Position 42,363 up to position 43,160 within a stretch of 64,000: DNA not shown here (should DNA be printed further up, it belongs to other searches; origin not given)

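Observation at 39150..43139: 1329-aa secreted GH9-like glycoside hydrolase with three unknown N-terminal modules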

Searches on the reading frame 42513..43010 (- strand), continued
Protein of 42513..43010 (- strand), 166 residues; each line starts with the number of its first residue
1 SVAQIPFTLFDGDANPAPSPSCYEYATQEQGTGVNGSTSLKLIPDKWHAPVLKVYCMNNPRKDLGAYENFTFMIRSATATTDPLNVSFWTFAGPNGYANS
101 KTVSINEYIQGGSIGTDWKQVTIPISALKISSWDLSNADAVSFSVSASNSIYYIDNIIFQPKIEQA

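Call 77: fold_search(model_id=the predicted structure, library=pdb)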
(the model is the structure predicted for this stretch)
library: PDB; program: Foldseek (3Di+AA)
matches with E <= 10: 1322; with E <= 0.001: 79
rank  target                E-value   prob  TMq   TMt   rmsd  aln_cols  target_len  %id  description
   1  1wzx_A                1.0e-07  1.00  0.68  0.63   5.8       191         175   16  Crystal Structure of Family 30 Carbohydrate Binding Module. (released 2005-03-22)
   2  1wmx_A                7.9e-07  1.00  0.74  0.70   5.3       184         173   18  Crystal Structure of Family 30 Carbohydrate Binding Module (released 2004-08-03)
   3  1wzx_B                1.5e-06  1.00  0.75  0.70   4.4       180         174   18  Crystal Structure of Family 30 Carbohydrate Binding Module. (released 2005-03-22)
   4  1wmx_B                1.6e-06  1.00  0.68  0.58   3.1       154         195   18  Crystal Structure of Family 30 Carbohydrate Binding Module (released 2004-08-03)
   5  1v0a                  3.3e-06  1.00  0.63  0.61   4.3       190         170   16  Family 11 Carbohydrate-Binding Module of cellulosomal cellulase Lic26A-Cel5E of Clostridium thermocellum (released 2005-01-12)
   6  2c24_B                3.5e-06  1.00  0.67  0.63   3.2       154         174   18  FAMILY 30 CARBOHYDRATE-BINDING MODULE OF CELLULOSOMAL CELLULASE CEL9D- CEL44B OF CLOSTRIDIUM THERMOCELLUM (released 2005-11-22)
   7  2c24_A                3.5e-06  1.00  0.66  0.63   5.8       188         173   16  FAMILY 30 CARBOHYDRATE-BINDING MODULE OF CELLULOSOMAL CELLULASE CEL9D- CEL44B OF CLOSTRIDIUM THERMOCELLUM (released 2005-11-22)
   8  4bq3_C                3.7e-06  1.00  0.57  0.15   6.4       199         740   18  Structural analysis of an exo-beta-agarase (released 2013-08-14)
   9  6r31_A                5.2e-06  1.00  0.58  0.56   4.6       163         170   16  Family 11 Carbohydrate-Binding Module from Clostridium thermocellum in complex with beta-1,3-1,4-mixed-linked tetrasac (released 2020-02-05)
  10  4bq2_B                5.2e-06  1.00  0.56  0.15   7.0       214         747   17  Structural analysis of an exo-beta-agarase (released 2013-08-14)
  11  2w5f_B                5.8e-06  1.00  0.55  0.20   4.1       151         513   12  High resolution crystallographic structure of the Clostridium thermocellum N-terminal endo-1,4-beta-D-xylanase 10B (Xy (released 2010-01-19)
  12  6r3m_A                6.1e-06  1.00  0.71  0.66   3.9       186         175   14  Family 11 Carbohydrate-Binding Module from Clostridium thermocellum in complex with beta-1,3-1,4-mixed-linked tetrasac (released 2020-02-05)
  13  4bq3_B                6.1e-06  1.00  0.65  0.17   5.7       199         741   21  Structural analysis of an exo-beta-agarase (released 2013-08-14)
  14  4bq3_D                6.1e-06  1.00  0.57  0.15   7.3       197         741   19  Structural analysis of an exo-beta-agarase (released 2013-08-14)
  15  7t7y                  6.8e-06  1.00  0.64  0.67   4.1       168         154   14  The crystal structure of family 8 carbohydrate-binding module from Dictyostelium discoideum complexed with iodine atoms (released 2022-04-20)
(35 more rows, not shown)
